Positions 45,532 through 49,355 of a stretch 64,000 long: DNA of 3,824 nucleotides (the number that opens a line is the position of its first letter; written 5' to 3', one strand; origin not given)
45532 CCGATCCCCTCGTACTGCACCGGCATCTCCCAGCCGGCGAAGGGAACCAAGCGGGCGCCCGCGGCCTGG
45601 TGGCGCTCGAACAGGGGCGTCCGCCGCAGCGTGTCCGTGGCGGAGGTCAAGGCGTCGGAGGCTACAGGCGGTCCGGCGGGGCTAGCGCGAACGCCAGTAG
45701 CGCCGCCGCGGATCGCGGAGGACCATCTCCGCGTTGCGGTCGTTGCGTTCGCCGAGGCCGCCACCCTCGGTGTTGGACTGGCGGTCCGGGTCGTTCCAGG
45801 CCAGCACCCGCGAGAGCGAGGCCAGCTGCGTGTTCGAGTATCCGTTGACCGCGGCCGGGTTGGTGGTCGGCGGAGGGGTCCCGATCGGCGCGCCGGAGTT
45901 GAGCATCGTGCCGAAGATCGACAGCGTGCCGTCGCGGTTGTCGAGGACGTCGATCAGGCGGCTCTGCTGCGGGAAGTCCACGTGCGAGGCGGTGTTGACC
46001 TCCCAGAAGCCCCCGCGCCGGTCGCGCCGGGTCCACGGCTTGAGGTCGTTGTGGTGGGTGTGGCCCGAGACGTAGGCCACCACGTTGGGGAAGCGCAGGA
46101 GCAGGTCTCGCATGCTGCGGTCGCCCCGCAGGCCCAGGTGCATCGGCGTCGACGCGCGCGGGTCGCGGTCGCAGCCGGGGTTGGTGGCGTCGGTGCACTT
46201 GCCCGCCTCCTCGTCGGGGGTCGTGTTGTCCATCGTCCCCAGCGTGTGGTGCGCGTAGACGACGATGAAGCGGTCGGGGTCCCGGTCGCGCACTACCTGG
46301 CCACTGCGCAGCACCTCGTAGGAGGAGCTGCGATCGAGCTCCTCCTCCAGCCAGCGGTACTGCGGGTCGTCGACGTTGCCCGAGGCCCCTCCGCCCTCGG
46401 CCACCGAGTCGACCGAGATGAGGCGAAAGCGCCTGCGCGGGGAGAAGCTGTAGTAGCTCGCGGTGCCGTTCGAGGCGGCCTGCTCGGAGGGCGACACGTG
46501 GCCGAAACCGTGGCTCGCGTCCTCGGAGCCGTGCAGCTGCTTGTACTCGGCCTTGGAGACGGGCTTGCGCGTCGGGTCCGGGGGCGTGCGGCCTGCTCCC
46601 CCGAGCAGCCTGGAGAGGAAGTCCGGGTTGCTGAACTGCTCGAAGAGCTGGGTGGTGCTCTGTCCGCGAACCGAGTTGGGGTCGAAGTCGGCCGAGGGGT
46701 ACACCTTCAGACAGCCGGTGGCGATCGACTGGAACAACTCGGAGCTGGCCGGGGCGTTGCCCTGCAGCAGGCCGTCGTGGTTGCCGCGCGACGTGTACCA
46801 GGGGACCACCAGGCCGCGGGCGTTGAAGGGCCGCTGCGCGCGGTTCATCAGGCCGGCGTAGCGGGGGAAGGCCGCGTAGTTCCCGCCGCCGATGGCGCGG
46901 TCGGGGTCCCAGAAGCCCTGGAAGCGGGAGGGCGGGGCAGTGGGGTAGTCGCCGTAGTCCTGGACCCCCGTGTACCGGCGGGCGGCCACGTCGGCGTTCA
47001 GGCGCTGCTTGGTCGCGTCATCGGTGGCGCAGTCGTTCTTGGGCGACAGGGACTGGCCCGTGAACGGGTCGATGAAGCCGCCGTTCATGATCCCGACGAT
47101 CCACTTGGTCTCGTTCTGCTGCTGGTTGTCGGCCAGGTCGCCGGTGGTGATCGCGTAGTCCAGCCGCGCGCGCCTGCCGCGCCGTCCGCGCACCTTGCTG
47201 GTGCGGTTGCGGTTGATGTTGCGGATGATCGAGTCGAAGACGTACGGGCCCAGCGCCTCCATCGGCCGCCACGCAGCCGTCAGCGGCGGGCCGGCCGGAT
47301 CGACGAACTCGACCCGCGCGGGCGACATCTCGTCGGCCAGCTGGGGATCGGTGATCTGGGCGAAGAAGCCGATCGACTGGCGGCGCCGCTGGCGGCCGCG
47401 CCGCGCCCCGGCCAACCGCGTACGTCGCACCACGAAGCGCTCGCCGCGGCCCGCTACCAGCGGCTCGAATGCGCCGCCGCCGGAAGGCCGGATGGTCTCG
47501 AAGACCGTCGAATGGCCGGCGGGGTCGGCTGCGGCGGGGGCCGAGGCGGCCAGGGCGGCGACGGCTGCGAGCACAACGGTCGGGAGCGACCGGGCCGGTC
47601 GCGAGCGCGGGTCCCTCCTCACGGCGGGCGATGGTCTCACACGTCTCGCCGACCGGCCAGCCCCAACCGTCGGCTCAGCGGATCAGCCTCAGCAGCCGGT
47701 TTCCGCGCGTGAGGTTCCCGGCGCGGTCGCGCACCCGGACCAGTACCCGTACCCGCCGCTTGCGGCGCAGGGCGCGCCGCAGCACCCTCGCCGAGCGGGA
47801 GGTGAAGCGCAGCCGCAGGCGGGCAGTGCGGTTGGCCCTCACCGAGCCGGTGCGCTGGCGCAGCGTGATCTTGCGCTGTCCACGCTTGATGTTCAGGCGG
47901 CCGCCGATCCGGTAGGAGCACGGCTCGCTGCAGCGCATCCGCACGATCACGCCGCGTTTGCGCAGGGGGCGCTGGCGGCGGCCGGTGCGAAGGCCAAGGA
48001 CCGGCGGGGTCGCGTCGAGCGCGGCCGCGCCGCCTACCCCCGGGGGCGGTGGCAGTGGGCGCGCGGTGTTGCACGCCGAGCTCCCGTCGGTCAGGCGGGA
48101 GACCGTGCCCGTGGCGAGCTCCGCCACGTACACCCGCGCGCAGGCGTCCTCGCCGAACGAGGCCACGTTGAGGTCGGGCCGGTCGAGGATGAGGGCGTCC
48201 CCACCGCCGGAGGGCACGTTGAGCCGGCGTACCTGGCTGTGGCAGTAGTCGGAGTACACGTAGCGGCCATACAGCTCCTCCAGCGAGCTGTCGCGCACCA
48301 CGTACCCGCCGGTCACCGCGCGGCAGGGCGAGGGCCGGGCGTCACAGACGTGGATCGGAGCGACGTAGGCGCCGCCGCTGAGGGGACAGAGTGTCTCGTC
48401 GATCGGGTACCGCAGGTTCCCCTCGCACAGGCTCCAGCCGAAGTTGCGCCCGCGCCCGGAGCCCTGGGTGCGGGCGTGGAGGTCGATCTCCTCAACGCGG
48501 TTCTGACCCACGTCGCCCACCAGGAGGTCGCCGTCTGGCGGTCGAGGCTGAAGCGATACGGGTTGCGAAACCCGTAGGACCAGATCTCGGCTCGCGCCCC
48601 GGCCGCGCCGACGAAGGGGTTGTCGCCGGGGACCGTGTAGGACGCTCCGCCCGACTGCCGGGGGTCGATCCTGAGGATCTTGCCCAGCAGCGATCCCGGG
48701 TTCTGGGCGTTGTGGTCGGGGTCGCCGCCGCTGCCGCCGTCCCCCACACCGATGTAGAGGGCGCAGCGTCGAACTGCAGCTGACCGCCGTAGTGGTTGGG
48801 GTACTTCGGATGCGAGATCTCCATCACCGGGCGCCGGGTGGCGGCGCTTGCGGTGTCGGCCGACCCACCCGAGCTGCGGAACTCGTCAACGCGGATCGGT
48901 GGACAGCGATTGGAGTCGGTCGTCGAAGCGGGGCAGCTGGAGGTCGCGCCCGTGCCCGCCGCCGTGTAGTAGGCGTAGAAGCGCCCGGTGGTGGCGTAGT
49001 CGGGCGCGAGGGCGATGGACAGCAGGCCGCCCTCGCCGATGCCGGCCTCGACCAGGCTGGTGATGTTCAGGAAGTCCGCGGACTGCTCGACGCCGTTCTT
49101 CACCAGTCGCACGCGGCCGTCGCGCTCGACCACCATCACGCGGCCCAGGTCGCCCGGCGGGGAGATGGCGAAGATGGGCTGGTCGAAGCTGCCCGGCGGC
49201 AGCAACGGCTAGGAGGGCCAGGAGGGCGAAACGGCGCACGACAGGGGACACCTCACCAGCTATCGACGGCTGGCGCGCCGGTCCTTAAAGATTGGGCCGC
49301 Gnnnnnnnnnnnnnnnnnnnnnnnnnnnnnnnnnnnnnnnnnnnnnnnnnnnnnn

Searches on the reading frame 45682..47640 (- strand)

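Call 39: search_protein_families(library=pfam, proteins=[window:45682-47640:-], max_evalue=0.00001)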
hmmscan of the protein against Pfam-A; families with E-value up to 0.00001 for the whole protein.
window:45682-47640:- (652 aa): 1 family
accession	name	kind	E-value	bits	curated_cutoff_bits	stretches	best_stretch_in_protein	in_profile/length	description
PF00149.33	Metallophos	-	5.2e-06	27.5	21.5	0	441-530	137-190/191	Calcineurin-like phosphoesterase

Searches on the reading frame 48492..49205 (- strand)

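Call 39: search_protein_families(library=pfam, proteins=[window:48492-49205:-], max_evalue=0.00001)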
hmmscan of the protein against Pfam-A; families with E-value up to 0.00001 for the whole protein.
window:48492-49205:- (237 aa): 1 family
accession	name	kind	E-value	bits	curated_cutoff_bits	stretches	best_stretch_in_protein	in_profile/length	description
PF07995.17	GSDH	-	2e-09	37.6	25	1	12-89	5-74/332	Glucose / Sorbosone dehydrogenase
